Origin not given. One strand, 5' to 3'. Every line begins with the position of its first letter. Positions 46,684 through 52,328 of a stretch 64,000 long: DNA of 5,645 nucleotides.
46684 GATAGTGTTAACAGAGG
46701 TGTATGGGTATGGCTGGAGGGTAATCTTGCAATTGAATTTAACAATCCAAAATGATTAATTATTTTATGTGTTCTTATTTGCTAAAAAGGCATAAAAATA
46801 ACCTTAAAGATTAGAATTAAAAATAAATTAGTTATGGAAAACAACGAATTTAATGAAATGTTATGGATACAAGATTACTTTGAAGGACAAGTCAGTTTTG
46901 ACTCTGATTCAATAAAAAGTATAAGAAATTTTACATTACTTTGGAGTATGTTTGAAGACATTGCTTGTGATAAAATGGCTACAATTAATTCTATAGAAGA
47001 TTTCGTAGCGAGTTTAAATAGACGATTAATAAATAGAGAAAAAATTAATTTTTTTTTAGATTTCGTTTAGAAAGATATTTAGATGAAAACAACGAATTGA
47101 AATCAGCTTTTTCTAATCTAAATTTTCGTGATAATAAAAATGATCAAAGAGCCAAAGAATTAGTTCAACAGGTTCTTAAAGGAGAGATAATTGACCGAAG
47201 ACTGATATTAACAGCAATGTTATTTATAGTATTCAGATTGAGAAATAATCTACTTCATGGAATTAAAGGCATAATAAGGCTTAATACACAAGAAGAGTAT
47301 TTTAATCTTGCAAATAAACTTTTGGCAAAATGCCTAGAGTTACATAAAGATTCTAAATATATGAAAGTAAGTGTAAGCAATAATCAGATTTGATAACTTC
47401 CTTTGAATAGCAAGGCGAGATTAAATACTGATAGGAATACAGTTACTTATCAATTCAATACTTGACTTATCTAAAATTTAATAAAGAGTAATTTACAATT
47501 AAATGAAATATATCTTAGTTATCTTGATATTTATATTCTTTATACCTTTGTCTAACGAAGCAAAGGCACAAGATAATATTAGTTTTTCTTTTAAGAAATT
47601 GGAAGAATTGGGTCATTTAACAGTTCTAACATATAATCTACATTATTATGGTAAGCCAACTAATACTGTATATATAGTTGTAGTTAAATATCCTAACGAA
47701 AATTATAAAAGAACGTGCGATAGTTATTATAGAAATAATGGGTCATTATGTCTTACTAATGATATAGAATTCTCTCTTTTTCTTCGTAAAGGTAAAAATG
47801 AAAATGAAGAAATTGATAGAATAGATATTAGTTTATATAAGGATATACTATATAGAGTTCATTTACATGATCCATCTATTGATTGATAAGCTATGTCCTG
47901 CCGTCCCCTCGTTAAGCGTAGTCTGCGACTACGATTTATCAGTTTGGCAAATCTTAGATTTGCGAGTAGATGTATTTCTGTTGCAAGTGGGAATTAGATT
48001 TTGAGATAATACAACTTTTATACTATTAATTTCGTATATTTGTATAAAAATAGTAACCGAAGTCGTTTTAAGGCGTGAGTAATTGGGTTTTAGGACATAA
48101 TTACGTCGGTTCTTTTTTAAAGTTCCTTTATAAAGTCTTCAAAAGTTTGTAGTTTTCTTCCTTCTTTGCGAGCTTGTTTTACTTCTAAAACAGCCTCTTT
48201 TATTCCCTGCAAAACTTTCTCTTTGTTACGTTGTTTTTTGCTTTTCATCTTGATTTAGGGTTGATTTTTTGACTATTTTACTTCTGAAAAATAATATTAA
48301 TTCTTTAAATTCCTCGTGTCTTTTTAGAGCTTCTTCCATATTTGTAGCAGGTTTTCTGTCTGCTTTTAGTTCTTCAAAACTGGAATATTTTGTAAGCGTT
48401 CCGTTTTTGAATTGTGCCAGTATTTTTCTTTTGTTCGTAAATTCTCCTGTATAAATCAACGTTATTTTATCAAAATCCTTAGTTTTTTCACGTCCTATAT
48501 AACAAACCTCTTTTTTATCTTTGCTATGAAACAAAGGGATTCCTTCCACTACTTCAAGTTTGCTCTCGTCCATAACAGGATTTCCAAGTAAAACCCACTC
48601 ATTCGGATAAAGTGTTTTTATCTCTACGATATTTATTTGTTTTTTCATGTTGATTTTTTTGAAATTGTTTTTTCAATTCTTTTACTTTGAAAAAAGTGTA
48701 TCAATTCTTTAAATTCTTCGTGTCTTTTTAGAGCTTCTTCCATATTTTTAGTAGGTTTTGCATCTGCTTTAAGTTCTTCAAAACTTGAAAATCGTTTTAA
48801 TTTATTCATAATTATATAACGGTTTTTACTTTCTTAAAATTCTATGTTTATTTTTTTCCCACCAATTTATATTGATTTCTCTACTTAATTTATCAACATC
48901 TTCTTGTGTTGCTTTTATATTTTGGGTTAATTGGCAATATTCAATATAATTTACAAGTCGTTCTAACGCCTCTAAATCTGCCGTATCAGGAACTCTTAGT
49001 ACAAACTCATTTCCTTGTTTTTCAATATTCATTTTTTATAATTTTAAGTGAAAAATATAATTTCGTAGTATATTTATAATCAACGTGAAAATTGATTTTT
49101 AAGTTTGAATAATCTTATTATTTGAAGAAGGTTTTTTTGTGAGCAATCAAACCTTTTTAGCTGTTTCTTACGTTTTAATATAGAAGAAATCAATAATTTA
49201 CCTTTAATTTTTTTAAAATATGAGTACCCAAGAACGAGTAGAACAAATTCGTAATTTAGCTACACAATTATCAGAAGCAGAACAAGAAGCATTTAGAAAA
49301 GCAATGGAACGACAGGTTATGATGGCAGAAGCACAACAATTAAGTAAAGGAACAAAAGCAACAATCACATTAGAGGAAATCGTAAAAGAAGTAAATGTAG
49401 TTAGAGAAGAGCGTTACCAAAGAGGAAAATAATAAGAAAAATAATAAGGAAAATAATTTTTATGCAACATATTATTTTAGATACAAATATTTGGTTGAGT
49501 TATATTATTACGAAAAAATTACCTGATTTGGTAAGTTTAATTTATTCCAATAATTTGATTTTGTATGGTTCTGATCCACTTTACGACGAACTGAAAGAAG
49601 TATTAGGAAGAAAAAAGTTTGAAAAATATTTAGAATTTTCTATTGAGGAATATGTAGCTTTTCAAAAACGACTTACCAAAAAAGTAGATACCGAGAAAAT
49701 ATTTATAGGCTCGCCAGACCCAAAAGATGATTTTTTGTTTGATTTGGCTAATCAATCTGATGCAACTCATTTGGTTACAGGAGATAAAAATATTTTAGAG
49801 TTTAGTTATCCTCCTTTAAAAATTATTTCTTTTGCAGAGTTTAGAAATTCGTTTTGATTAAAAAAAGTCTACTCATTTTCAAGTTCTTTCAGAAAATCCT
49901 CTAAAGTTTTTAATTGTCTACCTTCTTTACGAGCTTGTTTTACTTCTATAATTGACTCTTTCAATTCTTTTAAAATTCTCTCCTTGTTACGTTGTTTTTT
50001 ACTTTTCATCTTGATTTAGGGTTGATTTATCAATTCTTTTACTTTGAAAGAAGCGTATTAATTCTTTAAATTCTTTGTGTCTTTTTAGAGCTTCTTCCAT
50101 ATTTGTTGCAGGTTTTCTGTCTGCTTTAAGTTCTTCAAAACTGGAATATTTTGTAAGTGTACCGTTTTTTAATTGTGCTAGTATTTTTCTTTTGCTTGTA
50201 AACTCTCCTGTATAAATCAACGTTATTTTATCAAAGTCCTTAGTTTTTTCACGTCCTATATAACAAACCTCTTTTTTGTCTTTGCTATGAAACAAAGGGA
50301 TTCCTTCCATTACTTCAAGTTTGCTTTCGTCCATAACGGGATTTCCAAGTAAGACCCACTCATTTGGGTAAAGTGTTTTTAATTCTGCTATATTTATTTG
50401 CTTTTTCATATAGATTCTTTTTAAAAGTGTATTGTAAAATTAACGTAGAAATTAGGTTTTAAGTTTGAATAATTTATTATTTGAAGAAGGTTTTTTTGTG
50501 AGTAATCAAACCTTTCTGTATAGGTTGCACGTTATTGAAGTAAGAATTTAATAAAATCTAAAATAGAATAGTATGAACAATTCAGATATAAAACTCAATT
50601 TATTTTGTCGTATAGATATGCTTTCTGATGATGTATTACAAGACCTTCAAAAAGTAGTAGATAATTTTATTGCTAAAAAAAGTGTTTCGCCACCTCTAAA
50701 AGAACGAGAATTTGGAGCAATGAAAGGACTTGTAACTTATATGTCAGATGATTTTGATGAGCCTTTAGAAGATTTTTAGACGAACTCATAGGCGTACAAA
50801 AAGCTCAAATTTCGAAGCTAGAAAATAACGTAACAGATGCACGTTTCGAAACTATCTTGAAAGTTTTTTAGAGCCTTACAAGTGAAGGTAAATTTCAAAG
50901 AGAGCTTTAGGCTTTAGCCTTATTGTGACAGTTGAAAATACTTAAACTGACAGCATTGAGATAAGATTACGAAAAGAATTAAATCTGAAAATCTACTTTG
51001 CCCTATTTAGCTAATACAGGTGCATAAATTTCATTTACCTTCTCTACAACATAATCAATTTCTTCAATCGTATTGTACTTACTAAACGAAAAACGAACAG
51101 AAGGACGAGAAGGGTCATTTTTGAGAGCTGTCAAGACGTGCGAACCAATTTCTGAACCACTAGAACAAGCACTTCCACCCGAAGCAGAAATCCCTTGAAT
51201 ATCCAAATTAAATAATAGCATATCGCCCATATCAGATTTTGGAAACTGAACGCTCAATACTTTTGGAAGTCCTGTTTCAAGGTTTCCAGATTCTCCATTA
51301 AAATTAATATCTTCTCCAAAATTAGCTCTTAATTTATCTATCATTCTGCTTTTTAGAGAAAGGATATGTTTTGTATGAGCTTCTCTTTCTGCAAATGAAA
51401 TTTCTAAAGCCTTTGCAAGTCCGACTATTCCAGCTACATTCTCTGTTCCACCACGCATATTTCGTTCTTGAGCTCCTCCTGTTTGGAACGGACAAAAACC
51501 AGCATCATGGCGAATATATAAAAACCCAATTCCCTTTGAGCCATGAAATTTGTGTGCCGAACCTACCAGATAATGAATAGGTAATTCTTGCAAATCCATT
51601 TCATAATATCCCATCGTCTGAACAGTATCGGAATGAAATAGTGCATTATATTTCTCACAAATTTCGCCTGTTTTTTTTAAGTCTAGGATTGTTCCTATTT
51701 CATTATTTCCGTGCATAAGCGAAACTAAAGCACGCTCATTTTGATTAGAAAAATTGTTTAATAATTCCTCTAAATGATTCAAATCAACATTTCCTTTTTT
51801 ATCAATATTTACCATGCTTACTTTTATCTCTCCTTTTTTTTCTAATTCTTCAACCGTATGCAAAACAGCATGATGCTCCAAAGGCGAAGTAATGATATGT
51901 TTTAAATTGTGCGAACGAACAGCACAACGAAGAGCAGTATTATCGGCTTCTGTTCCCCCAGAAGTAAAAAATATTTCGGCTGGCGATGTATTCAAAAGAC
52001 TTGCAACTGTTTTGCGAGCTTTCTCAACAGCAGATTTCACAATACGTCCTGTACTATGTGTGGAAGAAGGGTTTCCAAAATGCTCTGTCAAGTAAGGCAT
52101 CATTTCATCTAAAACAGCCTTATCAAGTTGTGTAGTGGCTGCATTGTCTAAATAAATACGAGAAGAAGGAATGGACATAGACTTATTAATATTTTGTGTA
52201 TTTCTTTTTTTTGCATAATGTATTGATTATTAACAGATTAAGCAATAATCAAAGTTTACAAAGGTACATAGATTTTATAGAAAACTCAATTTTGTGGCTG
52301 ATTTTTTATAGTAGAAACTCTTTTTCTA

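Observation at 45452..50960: AT-rich toxin-antitoxin islet of small genes between icmF and the cysteine desulfurase gene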

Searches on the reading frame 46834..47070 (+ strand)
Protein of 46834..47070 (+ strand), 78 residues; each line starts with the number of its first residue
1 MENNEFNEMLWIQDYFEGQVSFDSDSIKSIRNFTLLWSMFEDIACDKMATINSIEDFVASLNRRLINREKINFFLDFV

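Call 5: search_protein_families(library=pfam, max_evalue=0.1, proteins=[window:46834-47070:+])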
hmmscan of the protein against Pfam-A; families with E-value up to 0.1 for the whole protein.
window:46834-47070:+ (78 aa): 1 family
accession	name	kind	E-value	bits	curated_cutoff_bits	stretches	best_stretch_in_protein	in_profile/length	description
PF16868.10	NMT1_3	-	0.053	13.6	27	1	9-58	60-110/289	NMT1-like family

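Call 97: find_encoding_contigs(protein=window:46834-47070:+, flank=5000, max_places=6)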
Protein window:46834-47070:+ (78 aa): 2 contigs read that carry it; 2 places shown.
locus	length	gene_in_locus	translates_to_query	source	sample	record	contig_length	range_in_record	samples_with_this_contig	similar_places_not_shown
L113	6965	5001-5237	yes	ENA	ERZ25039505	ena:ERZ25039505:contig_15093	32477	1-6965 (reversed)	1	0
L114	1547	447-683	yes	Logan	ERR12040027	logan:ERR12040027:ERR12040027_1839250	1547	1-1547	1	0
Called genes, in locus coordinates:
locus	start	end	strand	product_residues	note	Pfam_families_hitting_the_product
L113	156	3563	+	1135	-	PF02310:B12-binding, PF03308:MeaB, PF02492:cobW (weak), PF01642:MM_CoA_mutase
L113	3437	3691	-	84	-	-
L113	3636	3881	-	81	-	-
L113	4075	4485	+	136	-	-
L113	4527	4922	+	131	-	-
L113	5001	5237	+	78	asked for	-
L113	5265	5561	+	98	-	-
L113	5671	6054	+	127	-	-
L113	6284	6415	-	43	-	-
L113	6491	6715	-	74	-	-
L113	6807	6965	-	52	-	?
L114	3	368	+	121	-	?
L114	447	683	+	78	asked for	-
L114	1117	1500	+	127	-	-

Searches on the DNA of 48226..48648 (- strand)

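Call 32: search_rna_families(sources=[L102, L095], threshold=evalue, max_evalue=1)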
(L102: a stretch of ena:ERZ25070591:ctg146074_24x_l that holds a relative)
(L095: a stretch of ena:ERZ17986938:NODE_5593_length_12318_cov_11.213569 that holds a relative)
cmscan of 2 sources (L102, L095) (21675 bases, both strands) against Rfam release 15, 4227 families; matches with E-value up to 1: 4.
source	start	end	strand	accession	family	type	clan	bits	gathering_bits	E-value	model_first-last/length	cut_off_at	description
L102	2795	2852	+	RF03327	mir-1266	Gene; miRNA;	-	29.9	70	0.05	1-82/82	no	mir-1266 microRNA precursor family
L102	2789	2854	-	RF03327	mir-1266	Gene; miRNA;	-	28.6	70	0.11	1-82/82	no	mir-1266 microRNA precursor family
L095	2569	2612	-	RF03722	MIR4378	Gene; miRNA;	-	27.4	90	0.29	1-91/91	no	MIR4378 microRNA precursor family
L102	2803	2842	-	RF04156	MIR2670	Gene; miRNA;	-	23.2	117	0.42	1-200/200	no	MIR2670 microRNA precursor family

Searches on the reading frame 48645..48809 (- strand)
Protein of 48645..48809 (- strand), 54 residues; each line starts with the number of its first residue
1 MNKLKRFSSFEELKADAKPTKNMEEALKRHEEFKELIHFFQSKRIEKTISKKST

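Call 9: search_protein_families(library=pfam, max_evalue=0.1, proteins=[window:48645-48809:-])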
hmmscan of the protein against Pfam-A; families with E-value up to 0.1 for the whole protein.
window:48645-48809:- (54 aa): 2 families
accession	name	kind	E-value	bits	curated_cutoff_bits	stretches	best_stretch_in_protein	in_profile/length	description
PF10366.15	Vps39_1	-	0.0087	16.8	22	1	20-46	29-55/108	Vacuolar sorting protein 39 domain 1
PF14981.11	FAM165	-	0.053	13.9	25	0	39-52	29-42/50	FAM165 family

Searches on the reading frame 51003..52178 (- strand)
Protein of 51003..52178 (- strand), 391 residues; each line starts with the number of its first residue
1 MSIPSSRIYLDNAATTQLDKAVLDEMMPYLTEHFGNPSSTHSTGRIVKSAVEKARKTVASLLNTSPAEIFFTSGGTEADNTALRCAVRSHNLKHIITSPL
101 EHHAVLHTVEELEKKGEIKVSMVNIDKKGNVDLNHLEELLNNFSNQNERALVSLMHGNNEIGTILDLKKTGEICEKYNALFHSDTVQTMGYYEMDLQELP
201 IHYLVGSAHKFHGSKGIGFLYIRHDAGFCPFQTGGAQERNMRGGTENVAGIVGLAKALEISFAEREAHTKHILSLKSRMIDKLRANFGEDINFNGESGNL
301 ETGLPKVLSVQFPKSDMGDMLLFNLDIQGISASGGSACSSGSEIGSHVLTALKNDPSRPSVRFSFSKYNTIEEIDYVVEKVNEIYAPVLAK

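Call 16: find_encoding_contigs(protein=window:51003-52178:-, flank=10000, max_places=6)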
Protein window:51003-52178:- (391 aa): 1 contig read that carries it; 1 place shown.
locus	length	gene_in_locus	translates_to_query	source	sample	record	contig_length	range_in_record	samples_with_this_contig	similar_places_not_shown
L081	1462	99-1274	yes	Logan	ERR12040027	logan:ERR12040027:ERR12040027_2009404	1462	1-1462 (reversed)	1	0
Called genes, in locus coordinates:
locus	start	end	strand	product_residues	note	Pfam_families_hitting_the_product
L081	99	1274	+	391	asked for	PF00266:Aminotran_5, PF01212:Beta_elim_lyase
